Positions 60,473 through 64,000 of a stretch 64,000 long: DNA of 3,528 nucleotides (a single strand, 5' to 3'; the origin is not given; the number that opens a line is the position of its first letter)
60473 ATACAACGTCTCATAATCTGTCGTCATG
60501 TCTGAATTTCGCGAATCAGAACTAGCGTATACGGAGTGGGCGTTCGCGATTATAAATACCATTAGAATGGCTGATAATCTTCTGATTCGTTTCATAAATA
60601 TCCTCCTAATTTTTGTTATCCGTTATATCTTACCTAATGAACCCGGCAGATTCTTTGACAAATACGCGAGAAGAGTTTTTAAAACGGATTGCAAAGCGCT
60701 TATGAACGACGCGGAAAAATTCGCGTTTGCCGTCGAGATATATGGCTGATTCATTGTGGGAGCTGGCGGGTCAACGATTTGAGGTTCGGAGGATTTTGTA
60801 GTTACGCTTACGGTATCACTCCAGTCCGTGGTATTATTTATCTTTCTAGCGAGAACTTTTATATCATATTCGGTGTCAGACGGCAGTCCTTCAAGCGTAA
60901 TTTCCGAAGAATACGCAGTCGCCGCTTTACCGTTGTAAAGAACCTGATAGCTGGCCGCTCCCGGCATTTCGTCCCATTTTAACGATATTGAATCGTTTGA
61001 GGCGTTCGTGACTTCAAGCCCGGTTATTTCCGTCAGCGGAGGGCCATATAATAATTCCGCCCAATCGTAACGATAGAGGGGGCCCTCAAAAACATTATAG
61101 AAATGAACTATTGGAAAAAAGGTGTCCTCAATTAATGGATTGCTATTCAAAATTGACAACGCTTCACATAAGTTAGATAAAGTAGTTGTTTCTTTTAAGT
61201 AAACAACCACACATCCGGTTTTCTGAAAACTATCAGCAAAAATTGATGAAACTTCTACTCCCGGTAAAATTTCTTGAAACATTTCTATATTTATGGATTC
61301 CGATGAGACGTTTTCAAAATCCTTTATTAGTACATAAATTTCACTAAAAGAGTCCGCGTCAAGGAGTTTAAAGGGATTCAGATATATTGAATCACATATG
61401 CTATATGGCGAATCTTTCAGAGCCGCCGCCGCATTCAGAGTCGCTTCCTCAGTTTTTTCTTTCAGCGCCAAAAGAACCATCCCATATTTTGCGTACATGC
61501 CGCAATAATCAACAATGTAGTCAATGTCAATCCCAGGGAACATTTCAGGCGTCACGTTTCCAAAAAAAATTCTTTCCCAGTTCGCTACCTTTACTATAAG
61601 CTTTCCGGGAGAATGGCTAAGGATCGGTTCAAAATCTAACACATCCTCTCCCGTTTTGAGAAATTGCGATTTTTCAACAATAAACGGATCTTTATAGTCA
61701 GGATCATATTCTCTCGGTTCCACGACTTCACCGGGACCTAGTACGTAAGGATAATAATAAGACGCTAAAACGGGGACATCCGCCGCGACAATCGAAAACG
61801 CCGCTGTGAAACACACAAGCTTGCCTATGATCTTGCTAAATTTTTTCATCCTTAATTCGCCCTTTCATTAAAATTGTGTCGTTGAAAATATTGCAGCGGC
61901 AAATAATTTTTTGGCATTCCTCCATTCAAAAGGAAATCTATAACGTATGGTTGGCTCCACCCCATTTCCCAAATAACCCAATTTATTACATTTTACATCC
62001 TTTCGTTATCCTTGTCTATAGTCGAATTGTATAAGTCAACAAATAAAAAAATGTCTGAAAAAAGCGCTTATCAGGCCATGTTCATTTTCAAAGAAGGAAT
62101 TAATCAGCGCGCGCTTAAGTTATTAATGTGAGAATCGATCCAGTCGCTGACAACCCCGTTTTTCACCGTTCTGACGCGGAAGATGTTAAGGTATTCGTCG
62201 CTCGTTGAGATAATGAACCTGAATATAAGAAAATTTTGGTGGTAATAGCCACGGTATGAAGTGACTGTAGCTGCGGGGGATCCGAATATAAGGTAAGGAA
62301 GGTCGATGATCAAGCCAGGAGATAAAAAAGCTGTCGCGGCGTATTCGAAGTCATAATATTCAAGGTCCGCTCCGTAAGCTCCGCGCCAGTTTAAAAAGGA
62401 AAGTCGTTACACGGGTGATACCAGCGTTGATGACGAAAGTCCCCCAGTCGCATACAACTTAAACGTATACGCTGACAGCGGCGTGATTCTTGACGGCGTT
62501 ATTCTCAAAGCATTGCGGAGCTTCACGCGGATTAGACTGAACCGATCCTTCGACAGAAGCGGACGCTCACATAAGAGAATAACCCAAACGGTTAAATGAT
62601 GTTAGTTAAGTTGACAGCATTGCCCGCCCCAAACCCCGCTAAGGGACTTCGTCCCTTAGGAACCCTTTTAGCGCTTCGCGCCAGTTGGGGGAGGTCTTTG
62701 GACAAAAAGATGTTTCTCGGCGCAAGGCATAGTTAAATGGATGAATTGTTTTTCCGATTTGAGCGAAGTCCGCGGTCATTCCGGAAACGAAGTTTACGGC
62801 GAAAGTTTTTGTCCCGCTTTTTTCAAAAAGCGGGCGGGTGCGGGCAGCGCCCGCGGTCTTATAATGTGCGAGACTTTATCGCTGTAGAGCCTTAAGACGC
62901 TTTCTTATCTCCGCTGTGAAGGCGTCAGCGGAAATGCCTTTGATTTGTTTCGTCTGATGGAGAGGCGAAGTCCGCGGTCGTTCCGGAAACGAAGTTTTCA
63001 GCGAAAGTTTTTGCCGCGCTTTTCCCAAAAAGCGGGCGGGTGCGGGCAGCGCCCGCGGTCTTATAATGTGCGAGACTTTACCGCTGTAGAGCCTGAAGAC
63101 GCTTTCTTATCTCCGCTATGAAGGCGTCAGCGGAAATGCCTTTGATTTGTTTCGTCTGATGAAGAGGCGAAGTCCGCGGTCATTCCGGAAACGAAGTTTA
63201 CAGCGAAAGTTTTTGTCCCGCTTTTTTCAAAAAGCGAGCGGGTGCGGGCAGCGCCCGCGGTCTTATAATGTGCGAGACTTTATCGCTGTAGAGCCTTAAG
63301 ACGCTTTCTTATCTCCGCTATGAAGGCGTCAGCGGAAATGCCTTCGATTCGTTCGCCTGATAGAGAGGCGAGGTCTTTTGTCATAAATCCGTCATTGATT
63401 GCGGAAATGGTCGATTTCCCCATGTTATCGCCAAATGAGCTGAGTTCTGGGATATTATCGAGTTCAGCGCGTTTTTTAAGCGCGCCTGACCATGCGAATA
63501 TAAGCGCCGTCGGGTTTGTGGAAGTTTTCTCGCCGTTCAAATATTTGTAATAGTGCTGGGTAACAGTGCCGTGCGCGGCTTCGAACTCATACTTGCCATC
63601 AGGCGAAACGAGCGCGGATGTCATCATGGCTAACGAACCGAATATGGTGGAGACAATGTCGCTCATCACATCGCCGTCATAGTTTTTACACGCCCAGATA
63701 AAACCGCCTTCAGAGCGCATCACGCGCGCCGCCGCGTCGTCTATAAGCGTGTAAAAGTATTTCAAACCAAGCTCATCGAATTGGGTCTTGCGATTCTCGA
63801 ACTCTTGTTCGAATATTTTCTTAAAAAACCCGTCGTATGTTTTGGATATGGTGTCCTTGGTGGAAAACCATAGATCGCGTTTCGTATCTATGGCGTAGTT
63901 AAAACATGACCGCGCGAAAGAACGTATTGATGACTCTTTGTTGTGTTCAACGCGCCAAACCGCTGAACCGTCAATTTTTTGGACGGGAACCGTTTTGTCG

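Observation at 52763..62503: Tandemly duplicated two-gene module: a secreted double-prodomain/FN3 protein plus a giant subtilase-RCC1-FN3 protein (2 intact copies, 1 decayed)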

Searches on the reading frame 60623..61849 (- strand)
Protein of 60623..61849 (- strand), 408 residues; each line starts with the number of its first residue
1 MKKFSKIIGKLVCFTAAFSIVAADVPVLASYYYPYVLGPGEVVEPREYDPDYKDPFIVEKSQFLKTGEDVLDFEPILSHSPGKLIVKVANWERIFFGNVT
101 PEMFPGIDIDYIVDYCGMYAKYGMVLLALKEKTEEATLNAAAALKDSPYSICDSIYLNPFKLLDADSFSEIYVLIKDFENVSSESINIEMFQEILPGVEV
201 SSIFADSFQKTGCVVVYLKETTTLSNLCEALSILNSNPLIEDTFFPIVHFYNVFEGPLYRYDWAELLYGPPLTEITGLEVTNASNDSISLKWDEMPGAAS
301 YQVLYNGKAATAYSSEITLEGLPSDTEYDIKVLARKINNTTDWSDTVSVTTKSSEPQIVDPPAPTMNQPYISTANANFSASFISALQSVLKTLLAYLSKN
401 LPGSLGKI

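Call 3: search_protein_families(library=pfam, proteins=[window:60623-61849:-], max_evalue=1)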
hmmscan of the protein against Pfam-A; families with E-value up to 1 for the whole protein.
window:60623-61849:- (408 aa): 3 families
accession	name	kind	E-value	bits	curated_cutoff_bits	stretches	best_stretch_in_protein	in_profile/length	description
PF00041.27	fn3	-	9.9e-07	29.3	25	1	275-349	3-83/84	Fibronectin type III domain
PF16656.11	Pur_ac_phosph_N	-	0.0045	18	30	1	307-351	53-93/93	Purple acid Phosphatase, N-terminal domain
PF04392.18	ABC_sub_bind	-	0.054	13.2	25.9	0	271-357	104-188/293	ABC transporter substrate binding protein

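Call 4: search_protein_families(library=ncbifam, proteins=[window:60623-61849:-], max_evalue=1)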
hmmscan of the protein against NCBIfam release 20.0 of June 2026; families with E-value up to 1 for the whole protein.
window:60623-61849:- (408 aa): 0 families

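Call 88: search_protein_families(library=padloc, proteins=[window:60623-61849:-], max_evalue=0.01)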
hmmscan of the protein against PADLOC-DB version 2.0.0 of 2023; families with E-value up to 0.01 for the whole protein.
window:60623-61849:- (408 aa): 0 families

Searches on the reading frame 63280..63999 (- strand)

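Call 54: search_protein_families(library=pfam, proteins=[window:63280-63999:-], max_evalue=1)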
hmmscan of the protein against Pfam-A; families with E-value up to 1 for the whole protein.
window:63280-63999:- (239 aa): 1 family
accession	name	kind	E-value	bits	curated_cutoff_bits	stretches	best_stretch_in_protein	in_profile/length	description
PF00180.25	Iso_dh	-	1.2e-33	117.3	27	1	10-214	148-336/348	Isocitrate/isopropylmalate dehydrogenase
